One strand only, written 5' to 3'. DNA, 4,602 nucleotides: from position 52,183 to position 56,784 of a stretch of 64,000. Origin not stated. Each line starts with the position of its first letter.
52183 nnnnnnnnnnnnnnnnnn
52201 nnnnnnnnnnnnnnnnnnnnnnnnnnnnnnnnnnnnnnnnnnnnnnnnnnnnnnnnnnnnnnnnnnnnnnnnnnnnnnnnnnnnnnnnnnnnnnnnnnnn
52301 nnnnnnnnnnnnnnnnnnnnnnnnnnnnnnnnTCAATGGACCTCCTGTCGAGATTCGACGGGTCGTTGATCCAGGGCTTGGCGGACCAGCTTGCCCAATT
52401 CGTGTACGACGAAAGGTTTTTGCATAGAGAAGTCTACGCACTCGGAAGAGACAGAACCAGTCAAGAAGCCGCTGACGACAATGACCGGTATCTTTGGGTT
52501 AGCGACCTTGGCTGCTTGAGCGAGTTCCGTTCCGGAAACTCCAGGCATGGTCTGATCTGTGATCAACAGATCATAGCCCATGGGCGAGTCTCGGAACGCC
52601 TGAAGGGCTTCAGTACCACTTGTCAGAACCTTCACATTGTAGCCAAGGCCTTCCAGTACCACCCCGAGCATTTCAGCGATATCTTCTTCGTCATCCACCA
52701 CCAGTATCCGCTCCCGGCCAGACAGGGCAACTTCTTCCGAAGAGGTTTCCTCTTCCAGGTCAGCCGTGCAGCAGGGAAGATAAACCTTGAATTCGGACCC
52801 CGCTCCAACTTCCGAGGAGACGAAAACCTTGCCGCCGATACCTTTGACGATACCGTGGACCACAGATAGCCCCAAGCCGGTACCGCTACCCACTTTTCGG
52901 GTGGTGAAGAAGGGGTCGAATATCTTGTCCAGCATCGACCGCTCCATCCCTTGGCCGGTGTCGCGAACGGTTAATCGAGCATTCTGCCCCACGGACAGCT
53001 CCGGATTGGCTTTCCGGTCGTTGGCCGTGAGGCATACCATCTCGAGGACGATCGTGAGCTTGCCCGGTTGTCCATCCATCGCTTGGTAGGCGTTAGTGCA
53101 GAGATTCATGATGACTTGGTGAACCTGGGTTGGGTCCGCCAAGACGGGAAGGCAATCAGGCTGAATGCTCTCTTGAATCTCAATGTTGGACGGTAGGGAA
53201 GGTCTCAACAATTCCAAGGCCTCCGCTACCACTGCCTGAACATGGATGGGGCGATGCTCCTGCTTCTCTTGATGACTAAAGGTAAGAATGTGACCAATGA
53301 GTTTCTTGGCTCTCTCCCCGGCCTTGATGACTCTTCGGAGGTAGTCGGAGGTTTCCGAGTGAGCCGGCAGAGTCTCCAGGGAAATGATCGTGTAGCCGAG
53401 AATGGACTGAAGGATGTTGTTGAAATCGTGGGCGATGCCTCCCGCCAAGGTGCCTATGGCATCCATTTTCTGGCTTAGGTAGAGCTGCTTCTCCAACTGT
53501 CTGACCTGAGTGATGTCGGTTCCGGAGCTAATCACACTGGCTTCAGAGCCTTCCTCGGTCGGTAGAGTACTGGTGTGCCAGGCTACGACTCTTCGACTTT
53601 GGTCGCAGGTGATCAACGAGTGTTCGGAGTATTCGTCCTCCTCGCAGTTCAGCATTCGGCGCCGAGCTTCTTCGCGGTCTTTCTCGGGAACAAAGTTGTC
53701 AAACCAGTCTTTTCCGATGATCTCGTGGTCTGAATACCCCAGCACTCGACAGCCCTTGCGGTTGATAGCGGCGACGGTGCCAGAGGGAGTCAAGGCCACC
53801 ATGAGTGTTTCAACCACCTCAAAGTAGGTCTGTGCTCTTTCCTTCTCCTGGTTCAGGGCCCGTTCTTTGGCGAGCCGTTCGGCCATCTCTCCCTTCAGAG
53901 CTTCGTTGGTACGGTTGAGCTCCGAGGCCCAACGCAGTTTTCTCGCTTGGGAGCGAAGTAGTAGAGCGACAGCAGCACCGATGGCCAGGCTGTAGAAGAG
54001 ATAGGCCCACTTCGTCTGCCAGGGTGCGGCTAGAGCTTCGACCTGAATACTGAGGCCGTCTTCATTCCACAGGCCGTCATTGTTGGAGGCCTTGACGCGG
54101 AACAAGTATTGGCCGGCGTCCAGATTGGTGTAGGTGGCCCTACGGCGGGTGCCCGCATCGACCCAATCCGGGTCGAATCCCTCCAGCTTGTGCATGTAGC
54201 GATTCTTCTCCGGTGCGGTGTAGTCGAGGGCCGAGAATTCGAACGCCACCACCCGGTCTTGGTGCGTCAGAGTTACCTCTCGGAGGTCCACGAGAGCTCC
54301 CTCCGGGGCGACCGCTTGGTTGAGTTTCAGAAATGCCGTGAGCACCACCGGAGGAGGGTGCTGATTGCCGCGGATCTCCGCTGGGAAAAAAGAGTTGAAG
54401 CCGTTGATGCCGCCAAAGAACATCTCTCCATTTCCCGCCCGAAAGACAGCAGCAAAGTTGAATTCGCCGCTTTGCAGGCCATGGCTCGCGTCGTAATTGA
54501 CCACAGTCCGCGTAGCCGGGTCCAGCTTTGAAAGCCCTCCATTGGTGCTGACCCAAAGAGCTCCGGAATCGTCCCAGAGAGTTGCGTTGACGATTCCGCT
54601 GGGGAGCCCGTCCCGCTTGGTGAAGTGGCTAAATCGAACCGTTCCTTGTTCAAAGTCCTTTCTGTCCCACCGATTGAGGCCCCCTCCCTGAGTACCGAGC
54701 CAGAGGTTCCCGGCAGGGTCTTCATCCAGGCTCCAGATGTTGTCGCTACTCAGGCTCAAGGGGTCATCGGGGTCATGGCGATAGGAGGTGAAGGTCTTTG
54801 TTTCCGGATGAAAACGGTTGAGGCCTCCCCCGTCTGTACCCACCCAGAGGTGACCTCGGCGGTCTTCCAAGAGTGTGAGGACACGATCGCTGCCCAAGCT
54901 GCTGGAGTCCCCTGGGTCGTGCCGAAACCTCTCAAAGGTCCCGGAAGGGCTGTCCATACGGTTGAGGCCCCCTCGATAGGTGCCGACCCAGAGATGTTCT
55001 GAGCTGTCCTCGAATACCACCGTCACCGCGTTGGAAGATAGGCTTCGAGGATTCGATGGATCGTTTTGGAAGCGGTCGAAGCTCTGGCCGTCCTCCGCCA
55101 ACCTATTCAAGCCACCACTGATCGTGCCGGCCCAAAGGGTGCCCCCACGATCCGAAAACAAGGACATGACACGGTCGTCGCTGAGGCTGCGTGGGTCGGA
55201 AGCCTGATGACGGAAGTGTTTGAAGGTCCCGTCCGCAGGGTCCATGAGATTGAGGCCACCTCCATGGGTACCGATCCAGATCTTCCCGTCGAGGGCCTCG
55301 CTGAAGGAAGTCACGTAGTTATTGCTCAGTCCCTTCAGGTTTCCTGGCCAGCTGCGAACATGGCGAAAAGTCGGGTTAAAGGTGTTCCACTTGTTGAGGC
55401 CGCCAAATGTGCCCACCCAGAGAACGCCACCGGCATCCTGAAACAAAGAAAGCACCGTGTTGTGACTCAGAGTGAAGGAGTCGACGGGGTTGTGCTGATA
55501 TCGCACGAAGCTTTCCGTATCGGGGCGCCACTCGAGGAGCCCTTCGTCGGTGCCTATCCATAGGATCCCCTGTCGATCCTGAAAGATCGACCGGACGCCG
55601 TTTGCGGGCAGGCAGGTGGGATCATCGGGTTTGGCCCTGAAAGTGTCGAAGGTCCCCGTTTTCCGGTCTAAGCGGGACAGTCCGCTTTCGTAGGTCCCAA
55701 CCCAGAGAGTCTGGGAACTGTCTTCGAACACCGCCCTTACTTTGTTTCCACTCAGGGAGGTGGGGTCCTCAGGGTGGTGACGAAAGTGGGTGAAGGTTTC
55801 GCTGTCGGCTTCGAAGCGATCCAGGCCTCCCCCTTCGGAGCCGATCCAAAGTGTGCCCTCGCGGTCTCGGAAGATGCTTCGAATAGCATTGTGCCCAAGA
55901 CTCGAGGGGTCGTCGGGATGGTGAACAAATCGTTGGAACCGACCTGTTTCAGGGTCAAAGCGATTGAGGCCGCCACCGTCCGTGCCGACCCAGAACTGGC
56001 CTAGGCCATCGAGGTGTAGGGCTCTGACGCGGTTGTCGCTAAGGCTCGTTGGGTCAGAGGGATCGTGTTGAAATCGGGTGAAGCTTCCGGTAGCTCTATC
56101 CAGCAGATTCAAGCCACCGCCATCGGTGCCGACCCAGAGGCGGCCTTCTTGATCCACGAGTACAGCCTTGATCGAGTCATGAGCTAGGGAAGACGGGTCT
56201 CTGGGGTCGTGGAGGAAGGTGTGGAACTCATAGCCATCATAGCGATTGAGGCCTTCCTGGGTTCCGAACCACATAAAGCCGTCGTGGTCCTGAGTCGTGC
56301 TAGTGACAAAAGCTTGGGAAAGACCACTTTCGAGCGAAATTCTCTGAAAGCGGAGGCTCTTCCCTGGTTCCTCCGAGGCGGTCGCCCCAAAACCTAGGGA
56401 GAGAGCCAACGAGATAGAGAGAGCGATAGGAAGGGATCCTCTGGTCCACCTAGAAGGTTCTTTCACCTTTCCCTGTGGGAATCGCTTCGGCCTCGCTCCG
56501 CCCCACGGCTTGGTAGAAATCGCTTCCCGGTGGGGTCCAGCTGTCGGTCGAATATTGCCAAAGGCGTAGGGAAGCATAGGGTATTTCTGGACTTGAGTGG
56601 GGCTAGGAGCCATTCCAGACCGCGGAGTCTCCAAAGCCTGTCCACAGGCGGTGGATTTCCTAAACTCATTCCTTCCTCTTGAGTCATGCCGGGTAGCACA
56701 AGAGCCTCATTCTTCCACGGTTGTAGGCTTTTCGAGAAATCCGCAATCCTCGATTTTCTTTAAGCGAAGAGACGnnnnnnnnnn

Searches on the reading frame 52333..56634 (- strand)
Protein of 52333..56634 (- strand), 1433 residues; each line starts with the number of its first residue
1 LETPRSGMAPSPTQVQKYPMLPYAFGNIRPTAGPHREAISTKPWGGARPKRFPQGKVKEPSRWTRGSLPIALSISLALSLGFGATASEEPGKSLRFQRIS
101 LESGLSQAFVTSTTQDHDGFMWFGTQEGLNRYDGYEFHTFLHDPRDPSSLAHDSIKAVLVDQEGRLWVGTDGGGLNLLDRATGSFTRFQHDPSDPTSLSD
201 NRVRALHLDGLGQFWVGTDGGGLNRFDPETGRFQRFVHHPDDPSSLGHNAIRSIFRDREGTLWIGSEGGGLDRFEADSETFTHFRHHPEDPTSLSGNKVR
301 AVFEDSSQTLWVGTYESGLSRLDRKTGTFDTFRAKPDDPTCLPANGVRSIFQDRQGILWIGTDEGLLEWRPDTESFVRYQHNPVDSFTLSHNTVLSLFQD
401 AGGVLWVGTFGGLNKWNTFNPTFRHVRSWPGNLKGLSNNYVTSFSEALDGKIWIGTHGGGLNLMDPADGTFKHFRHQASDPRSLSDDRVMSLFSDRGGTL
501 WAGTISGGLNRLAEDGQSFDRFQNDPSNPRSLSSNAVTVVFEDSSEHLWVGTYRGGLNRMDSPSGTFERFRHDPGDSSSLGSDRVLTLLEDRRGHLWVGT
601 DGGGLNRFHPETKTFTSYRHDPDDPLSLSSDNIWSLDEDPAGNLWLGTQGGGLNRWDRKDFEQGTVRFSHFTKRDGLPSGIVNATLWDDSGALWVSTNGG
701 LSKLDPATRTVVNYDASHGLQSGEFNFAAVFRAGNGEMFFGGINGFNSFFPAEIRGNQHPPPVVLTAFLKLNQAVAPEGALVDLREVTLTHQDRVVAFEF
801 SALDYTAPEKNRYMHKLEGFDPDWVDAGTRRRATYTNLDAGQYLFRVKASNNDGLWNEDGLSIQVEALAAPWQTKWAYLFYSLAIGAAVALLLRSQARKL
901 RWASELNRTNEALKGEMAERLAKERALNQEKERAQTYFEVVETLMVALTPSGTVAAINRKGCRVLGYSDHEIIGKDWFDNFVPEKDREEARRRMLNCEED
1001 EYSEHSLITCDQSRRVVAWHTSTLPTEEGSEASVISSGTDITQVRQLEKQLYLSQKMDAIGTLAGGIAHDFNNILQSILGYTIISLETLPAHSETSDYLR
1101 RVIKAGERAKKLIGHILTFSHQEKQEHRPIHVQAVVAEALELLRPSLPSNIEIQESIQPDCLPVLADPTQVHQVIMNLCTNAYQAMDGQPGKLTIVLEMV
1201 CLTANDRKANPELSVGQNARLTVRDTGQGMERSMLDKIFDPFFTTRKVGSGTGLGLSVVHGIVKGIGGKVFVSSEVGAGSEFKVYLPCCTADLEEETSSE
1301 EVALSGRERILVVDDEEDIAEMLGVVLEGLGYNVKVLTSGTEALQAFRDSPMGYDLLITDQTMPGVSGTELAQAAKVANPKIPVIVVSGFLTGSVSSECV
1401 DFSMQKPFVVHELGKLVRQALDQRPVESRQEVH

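Call 27: search_protein_families(library=pfam, proteins=[window:52333-56634:-], max_evalue=0.0001)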
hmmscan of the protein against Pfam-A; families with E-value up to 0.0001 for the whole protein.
window:52333-56634:- (1433 aa): 9 families
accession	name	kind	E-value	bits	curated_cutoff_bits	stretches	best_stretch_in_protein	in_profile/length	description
PF07494.17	Reg_prop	-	1.5e-64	206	20.4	1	342-363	2-23/24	Two component regulator propeller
PF02518.31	HATPase_c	-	2.9e-22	79.6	26.4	1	1167-1287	2-108/111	Histidine kinase-, DNA gyrase B-, and HSP90-like ATPase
PF07495.19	Y_Y_Y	-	1.3e-16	60.7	26.6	1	804-865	1-62/65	Y_Y_Y domain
PF00072.30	Response_reg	-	2.3e-15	57.2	30.2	1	1310-1404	1-93/111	Response regulator receiver domain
PF23748.1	Beta-prop_LRRK2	-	3.4e-12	46.5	26.9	0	152-184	273-305/359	LRRK2 beta propeller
PF08448.16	PAS_4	-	1.4e-09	38.6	23.1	1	944-1046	7-110/110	PAS fold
PF13426.13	PAS_9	-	1.4e-09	38.6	27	1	946-1043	4-103/103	PAS domain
PF00512.31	HisKA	-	9.5e-08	32.4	26.9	1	1061-1123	3-64/66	His Kinase A (phospho-acceptor) domain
PF00989.32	PAS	-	5.6e-06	26.8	22.6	1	944-1024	13-96/113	PAS fold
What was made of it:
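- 52333..56634 (-): Downstream neighbour on the same strand (141-nt gap): a hybrid sensor histidine kinase. It has an extracytoplasmic Reg_prop double beta-propeller plus Y_Y_Y (residues ~87-874, between hydrophobic segments at 68-86 and 875-897), then PAS, HisKA, HATPase_c and REC. It is a probable functional partner or regulator, not part of the protein. Pfam: Reg_prop 206 bits, Y_Y_Y 60.7, HATPase_c, HisKA, PAS, Response_reg (call 27).
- On Reg_prop/Y_Y_Y sensor (the neighbouring gene): Reg_prop 206 bits (cutoff 20.4) and Y_Y_Y 60.7 bits (cutoff 26.6) (call 27).
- Closest known: Reg_prop/Y_Y_Y sensors of Bacteroides hybrid two-component systems, and PorZ. Same: The window's neighbour has the same extracytoplasmic double-propeller plus Y_Y_Y architecture (call 27).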

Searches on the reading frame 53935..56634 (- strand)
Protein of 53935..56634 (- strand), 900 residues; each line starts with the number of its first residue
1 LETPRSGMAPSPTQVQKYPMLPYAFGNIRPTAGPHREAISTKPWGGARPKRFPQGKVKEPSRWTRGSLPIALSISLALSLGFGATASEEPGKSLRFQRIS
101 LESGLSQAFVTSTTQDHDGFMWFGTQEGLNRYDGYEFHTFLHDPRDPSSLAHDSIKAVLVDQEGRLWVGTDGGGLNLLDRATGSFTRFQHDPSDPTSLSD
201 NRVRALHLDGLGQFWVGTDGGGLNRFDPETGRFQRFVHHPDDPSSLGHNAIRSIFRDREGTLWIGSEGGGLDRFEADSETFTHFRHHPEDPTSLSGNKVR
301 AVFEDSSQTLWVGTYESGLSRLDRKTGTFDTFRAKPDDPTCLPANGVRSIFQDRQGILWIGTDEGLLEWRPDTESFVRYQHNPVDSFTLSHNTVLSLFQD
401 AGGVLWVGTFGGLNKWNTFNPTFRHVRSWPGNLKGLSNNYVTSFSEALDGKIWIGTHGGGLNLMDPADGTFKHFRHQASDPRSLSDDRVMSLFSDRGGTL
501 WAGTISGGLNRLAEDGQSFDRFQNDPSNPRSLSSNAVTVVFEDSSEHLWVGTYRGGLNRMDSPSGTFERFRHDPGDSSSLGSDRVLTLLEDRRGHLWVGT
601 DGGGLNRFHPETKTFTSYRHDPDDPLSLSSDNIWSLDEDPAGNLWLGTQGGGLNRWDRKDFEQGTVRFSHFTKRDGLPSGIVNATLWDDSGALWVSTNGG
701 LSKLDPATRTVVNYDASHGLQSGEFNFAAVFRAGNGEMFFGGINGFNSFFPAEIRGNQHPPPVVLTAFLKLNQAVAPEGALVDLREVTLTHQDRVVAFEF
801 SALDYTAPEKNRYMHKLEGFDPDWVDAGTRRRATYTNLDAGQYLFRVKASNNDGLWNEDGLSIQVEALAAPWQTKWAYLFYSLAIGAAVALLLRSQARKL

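Call 46: find_related_loci(query=A2, collection=metagenome_contigs, flank=6000)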
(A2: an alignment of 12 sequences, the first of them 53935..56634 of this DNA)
Query A2 (900 aa) in metagenome_contigs; peptide patterns used: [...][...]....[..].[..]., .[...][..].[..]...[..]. (x = any residue, [..] = any of these).
600 stretches matched a pattern (row limit reached: there are more); 588 encode a relative of the query (tblastn E <= 1e-3); the best 80 are kept; 80 distinct loci.
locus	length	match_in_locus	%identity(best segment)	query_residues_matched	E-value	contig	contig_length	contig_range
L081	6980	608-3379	50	1-898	0e+0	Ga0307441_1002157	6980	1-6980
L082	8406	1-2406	52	96-899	0e+0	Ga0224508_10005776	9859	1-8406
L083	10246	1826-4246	49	92-900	0e+0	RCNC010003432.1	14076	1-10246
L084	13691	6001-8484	45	88-900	0e+0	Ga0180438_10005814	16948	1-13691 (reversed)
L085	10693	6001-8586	44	42-900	0e+0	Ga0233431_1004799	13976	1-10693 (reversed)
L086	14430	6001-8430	44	65-876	0e+0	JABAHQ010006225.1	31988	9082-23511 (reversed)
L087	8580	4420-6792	47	94-876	0e+0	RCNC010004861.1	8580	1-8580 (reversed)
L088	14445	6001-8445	44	90-900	0e+0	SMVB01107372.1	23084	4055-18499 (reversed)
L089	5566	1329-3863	42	53-900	0e+0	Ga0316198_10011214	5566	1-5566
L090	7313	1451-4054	45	28-892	0e+0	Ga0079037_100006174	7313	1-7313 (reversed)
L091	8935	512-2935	43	94-900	0e+0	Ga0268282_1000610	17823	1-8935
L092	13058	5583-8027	45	72-880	0e+0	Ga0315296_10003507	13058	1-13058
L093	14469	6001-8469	42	71-900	0e+0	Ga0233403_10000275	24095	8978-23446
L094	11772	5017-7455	44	92-900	0e+0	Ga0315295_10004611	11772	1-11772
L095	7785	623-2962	44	91-876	0e+0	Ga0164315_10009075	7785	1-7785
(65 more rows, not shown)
